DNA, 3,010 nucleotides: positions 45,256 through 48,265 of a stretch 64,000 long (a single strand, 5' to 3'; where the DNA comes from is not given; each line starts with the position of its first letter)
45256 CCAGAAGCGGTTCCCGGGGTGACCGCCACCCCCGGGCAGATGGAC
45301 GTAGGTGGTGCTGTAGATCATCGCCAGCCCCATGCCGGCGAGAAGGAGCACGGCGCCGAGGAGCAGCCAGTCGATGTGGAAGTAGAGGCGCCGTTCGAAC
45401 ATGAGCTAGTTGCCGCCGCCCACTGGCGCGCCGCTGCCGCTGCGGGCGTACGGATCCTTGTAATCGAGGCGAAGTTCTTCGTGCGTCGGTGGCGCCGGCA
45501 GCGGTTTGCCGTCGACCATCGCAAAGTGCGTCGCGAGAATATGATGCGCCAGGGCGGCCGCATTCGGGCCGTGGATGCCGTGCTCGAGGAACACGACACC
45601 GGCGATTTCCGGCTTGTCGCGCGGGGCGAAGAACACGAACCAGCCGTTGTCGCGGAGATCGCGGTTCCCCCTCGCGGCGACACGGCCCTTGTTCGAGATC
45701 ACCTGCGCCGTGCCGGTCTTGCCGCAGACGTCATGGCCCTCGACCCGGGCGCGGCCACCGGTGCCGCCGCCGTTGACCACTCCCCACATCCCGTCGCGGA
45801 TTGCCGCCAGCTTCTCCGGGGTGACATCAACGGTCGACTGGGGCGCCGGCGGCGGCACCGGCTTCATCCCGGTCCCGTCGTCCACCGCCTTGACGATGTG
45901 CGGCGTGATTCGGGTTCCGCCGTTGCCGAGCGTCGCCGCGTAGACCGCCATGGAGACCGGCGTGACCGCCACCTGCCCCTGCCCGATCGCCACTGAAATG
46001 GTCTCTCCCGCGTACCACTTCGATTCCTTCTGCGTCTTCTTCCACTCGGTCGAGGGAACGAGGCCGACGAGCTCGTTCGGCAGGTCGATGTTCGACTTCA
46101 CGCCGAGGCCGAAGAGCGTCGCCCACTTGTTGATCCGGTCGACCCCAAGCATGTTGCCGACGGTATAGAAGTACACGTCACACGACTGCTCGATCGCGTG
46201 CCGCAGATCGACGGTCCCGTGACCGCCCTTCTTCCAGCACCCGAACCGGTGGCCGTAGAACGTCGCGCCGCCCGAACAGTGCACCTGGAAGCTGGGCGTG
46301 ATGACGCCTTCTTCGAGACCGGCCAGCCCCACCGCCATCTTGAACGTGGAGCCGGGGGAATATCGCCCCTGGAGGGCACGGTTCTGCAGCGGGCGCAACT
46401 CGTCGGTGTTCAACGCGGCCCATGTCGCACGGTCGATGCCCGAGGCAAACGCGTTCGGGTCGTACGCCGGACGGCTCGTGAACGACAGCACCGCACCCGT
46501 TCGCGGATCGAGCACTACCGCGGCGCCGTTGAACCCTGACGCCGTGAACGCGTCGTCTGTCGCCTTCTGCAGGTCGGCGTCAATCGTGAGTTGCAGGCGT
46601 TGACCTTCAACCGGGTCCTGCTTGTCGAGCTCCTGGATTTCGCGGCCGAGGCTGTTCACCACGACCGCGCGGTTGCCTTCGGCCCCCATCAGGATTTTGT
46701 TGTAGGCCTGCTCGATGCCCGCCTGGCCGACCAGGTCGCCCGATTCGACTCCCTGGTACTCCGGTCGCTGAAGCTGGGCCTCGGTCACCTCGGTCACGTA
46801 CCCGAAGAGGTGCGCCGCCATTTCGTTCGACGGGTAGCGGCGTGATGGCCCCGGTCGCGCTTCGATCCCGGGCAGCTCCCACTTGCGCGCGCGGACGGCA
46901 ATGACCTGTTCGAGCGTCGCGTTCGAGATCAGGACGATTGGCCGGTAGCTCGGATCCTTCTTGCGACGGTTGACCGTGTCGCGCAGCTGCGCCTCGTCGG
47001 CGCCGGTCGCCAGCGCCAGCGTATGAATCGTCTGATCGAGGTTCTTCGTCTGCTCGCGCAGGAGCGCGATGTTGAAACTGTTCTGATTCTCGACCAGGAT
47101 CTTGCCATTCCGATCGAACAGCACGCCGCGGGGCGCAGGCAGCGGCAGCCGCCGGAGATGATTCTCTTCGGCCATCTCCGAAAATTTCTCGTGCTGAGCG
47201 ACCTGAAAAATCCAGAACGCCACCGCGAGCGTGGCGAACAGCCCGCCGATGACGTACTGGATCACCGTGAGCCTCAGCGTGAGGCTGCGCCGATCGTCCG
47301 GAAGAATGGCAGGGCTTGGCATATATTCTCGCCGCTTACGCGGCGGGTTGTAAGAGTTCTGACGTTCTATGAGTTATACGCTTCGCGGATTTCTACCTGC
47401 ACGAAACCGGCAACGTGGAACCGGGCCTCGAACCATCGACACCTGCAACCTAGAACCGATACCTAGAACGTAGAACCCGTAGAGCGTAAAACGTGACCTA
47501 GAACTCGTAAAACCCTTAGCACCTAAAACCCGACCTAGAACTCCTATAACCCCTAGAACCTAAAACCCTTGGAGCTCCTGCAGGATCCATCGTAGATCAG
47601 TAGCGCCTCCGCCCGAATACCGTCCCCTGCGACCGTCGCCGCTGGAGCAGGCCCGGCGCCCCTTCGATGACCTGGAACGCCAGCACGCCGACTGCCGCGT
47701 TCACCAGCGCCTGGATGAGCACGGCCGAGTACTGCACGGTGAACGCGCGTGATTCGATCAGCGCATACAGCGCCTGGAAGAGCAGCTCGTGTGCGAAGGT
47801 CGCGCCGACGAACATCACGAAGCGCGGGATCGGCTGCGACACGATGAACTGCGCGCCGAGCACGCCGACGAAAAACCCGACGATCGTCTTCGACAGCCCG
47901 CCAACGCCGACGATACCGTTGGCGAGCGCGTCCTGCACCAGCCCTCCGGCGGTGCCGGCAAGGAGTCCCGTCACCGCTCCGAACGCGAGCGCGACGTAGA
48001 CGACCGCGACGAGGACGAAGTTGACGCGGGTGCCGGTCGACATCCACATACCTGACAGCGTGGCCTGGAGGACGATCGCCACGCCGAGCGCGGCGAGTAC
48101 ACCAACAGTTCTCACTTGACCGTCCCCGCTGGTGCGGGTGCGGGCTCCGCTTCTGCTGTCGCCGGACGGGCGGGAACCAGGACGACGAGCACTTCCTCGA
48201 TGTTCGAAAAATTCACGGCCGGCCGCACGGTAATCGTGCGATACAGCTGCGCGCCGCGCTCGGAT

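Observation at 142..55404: A multi-family heptanucleotide tandem-repeat system occupies nearly every native intergenic spacer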

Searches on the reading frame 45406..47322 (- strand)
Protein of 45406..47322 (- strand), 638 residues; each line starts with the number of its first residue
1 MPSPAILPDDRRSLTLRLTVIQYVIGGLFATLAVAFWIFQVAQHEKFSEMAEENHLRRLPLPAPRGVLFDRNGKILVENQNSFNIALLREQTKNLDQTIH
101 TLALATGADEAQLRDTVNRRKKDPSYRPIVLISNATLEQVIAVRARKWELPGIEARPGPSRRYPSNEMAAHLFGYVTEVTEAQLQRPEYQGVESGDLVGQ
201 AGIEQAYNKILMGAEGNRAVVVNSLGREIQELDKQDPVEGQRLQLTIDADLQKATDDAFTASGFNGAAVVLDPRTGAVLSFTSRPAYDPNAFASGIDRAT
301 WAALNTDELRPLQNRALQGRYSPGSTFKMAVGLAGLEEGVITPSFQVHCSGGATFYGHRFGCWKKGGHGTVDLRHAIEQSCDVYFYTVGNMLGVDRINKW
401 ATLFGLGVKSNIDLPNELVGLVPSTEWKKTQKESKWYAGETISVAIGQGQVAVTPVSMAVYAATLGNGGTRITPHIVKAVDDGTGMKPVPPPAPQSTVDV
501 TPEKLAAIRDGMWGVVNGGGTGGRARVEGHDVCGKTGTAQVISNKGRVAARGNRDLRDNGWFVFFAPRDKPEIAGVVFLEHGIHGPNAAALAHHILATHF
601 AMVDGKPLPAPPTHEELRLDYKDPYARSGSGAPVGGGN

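Call 9: search_protein_families(library=ncbifam, proteins=[window:45406-47322:-])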
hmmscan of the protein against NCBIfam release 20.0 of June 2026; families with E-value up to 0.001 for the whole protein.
window:45406-47322:- (638 aa): 25 families
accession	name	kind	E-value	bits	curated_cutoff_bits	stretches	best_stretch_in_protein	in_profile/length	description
TIGR03423.1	pbp2_mrdA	equivalog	3.3e-202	673.2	455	1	17-599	2-590/593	penicillin-binding protein 2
NF008061.0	PRK10795.1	equivalog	6.5e-107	358.6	962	1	16-599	19-612/634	peptidoglycan DD-transpeptidase MrdA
TIGR02214.1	spoVD_pbp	equivalog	5.2e-71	239.8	688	1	27-580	11-530/636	stage V sporulation protein D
NF051842.1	PBP4_5_Efaec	equivalog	2e-55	188.4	700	1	47-594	147-660/668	penicillin-binding protein PBP4(5)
NF000237.1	MECA_PBP2A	equivalog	1.7e-39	135.7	750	1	50-572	136-626/668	PBP2a family beta-lactam-resistant peptidoglycan transpeptidase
NF038278.1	strep_PBP2B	exception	2.9e-36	125.2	975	2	134-582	195-655/678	penicillin-binding protein PBP2B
NF000409.1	MECA_pure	exception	2.2e-35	122.3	1490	1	60-572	146-626/668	PBP2a family beta-lactam-resistant peptidoglycan transpeptidase MecA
NF000408.1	MECA2_pure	exception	2.4e-35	121.9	1525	1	39-572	125-626/668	PBP2a family beta-lactam-resistant peptidoglycan transpeptidase MecA2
NF000410.1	MECA1_pure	exception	7.4e-35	120.2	1480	1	41-573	126-625/666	PBP2a family beta-lactam-resistant peptidoglycan transpeptidase MecA1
NF033378.1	MECD_PBP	exception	6.2e-32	110.7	1450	1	53-477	141-558/678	PBP2a family beta-lactam-resistant peptidoglycan transpeptidase MecD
NF000407.1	MECC_PBP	exception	1.3e-31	109.5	1500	1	63-566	146-618/665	PBP2a family beta-lactam-resistant peptidoglycan transpeptidase MecC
NF053573.1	PBP2_PenA_Neis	exception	5.2e-31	107.8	1105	1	17-577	27-533/572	peptidoglycan D,D-transpeptidase PBP2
NF000406.1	MECB_PBP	exception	1.4e-30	106.3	1450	1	54-482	139-560/674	PBP2a family beta-lactam-resistant peptidoglycan transpeptidase MecB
NF011685.0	PRK15105.1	subfamily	1.1e-29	103.5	737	1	32-551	39-510/588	peptidoglycan glycosyltransferase FtsI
NF038271.1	strep_PBP2X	exception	5.8e-27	94.2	1050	1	141-572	163-583/750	penicillin-binding protein PBP2X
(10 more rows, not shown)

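Call 10: find_encoding_contigs(protein=window:45406-47322:-, flank=10000, max_places=6)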
Protein window:45406-47322:- (638 aa): 1 contig read that carries it; 1 place shown.
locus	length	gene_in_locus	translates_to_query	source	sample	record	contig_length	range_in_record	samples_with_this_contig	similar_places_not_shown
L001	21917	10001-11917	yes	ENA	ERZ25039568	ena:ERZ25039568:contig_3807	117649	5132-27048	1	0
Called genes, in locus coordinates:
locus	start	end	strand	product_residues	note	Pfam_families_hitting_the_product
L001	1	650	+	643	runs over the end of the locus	PF01645:Glu_synthase, PF01493:GXGXG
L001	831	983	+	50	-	-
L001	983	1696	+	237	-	-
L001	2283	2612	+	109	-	PF01343:Peptidase_S49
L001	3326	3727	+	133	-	PF01343:Peptidase_S49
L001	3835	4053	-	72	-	-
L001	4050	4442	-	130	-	PF13145:Rotamase_2 (weak)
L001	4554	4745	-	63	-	PF00639:Rotamase (faint), PF13145:Rotamase_2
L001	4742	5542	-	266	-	PF13623:SurA_N_2 (weak), PF13624:SurA_N_3, PF13145:Rotamase_2 (weak), PF13616:Rotamase_3, PF00639:Rotamase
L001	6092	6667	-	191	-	-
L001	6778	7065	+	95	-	PF00990:GGDEF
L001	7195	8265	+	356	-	PF06723:MreB_Mbl, PF00012:HSP70, PF14450:FtsA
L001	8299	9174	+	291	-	PF04085:MreC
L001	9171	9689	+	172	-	PF04093:MreD (weak)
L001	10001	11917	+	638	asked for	PF03717:PBP_dimer, PF00905:Transpeptidase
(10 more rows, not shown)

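Call 12: find_homologous_proteins(query=window:45406-47322:-, max_evalue=1e-50)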
Query window:45406-47322:- (638 aa): 7432 proteins with E <= 1e-50 among 8000 candidates; the best 120 are listed.
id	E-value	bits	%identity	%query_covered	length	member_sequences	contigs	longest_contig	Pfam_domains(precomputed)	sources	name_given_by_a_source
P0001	0.0e+0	1466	100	100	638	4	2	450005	PF03717.21,PF00905.28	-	-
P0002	0.0e+0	1441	98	100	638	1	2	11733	PF03717.21,PF00905.28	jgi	jgi:penicillin-binding protein 2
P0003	0.0e+0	1430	97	100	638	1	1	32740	PF03717.21,PF00905.28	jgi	jgi:penicillin-binding protein 2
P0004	0.0e+0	1379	94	99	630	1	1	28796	PF03717.21,PF00905.28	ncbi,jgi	ncbi:MAG: penicillin-binding protein 2 [Acidobacteriota bacterium]|jgi:penicillin-binding protein 2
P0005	0.0e+0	1375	94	99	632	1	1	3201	PF03717.21,PF00905.28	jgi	jgi:penicillin-binding protein 2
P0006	0.0e+0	1367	94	99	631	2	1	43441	PF03717.21,PF00905.28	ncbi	-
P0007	0.0e+0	1330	89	100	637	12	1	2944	PF03717.21,PF00905.28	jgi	jgi:penicillin-binding protein 2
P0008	0.0e+0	1315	88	100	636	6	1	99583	PF03717.21,PF00905.28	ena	-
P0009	0.0e+0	1308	89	100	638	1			PF03717.21,PF00905.28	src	-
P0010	0.0e+0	1308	88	100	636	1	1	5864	PF03717.21,PF00905.28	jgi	jgi:penicillin-binding protein 2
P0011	0.0e+0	1303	88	99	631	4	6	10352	PF03717.21,PF00905.28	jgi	jgi:penicillin-binding protein 2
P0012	0.0e+0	1297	88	99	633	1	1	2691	PF03717.21,PF00905.28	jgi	jgi:penicillin-binding protein 2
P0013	0.0e+0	1275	86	100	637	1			PF03717.21,PF00905.28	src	-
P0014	0.0e+0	1273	85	100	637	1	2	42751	PF03717.21,PF00905.28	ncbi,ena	-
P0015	0.0e+0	1231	87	95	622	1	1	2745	PF03717.21,PF00905.28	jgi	jgi:penicillin-binding protein 2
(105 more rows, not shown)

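Call 27: find_related_loci(query=window:45406-47322:-, collection=genome_contigs, flank=10000)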
Query window:45406-47322:- (638 aa) in genome_contigs; peptide patterns used: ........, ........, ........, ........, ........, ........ (x = any residue, [..] = any of these).
180 stretches matched a pattern; 103 encode a relative of the query (tblastn E <= 1e-3); the best 80 are kept; 80 distinct loci.
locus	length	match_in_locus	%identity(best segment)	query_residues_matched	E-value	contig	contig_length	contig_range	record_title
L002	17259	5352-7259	94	1-638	0e+0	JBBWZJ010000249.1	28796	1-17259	MAG: Acidobacteriota bacterium isolate Holy_63 scaffold_2208843, whole genome shotgun sequence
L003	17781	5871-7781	93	1-638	0e+0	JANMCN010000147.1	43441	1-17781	MAG: Acidobacteriota bacterium isolate OTE_1_metabat_126 OTE_1_k141_1001344, whole genome shotgun sequence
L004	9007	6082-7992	85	1-638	0e+0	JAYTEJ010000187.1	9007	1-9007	MAG: Acidobacteriota bacterium isolate GFS_2025 GFS_2025_186, whole genome shotgun sequence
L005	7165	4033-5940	81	1-638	0e+0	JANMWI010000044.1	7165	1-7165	MAG: Acidobacteriota bacterium isolate OTE_88_metabat_329 OTE_88_k141_4473191, whole genome shotgun sequence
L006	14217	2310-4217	79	3-636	0e+0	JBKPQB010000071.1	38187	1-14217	MAG: Acidobacteriota bacterium isolate GS_EKS_MAG_00087 GS_EKS_000001302542, whole genome shotgun sequence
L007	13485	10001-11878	80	3-625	0e+0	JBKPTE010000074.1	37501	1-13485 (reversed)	MAG: Acidobacteriota bacterium isolate GS_EKS_MAG_00004 GS_EKS_000003677052, whole genome shotgun sequence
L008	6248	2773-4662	74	3-628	0e+0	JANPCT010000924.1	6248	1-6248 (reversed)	MAG: Acidobacteriota bacterium isolate VAR_78_metabat_474 VAR_78_k141_640460, whole genome shotgun sequence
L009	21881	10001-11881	68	9-637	0e+0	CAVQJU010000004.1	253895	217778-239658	MAG: uncultured Acidobacteriota bacterium isolate MFD02242.bin.2.39 genome assembly, contig: contig_16513, whole genome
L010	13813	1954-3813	67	7-627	0e+0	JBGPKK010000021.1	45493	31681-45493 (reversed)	MAG: Vicinamibacteria bacterium isolate OBJ_0618_7090110_288 k141_8297946_length_45493_cov_158.9780, whole genome shotgu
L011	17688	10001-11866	67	9-631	0e+0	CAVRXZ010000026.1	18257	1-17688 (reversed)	MAG: uncultured Acidobacteriota bacterium isolate MFD02242.bin.2.305 genome assembly, contig: contig_55395, whole genome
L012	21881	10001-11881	67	9-636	0e+0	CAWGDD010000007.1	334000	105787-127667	MAG: uncultured Acidobacteriota bacterium isolate MFD02242.bin.3.262 genome assembly, contig: contig_33423, whole genome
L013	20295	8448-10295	67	9-624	0e+0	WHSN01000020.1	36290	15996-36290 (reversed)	MAG: Luteitalea sp. isolate Dino_bin7 k141_689580_length_36290_cov_11.9933, whole genome shotgun sequence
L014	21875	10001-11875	67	9-632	0e+0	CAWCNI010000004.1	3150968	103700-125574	MAG: Vicinamibacteria bacterium isolate MFD09368.bin.1.28 genome assembly, contig: contig_5212, whole genome shotgun seq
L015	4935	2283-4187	65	1-637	0e+0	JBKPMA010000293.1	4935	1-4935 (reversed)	MAG: Acidobacteriota bacterium isolate GS_HAYS_MAG_00078 GS_HAYS_000000666386, whole genome shotgun sequence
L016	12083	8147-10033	67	6-638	0e+0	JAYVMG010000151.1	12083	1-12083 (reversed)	MAG: Acidobacteriota bacterium isolate GL58_Up_concoct_85 GL58_Up_concoct_85_150, whole genome shotgun sequence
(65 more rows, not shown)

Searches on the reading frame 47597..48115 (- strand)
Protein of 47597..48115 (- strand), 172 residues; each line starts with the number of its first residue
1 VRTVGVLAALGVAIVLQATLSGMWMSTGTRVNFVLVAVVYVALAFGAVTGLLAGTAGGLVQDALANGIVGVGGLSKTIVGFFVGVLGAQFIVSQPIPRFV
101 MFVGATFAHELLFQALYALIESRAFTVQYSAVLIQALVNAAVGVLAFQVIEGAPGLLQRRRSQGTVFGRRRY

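Call 52: search_protein_families(library=pfam, proteins=[window:47597-48115:-], max_evalue=0.001)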
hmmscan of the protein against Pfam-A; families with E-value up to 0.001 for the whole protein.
window:47597-48115:- (172 aa): 2 families
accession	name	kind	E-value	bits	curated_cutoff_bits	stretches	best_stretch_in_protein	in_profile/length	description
PF04093.17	MreD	-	6.1e-06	26.9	24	1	10-142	14-143/158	rod shape-determining protein MreD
PF07155.17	ECF-ribofla_trS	-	0.00083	19.8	26.7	0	3-147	9-167/172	ECF-type riboflavin transporter, S component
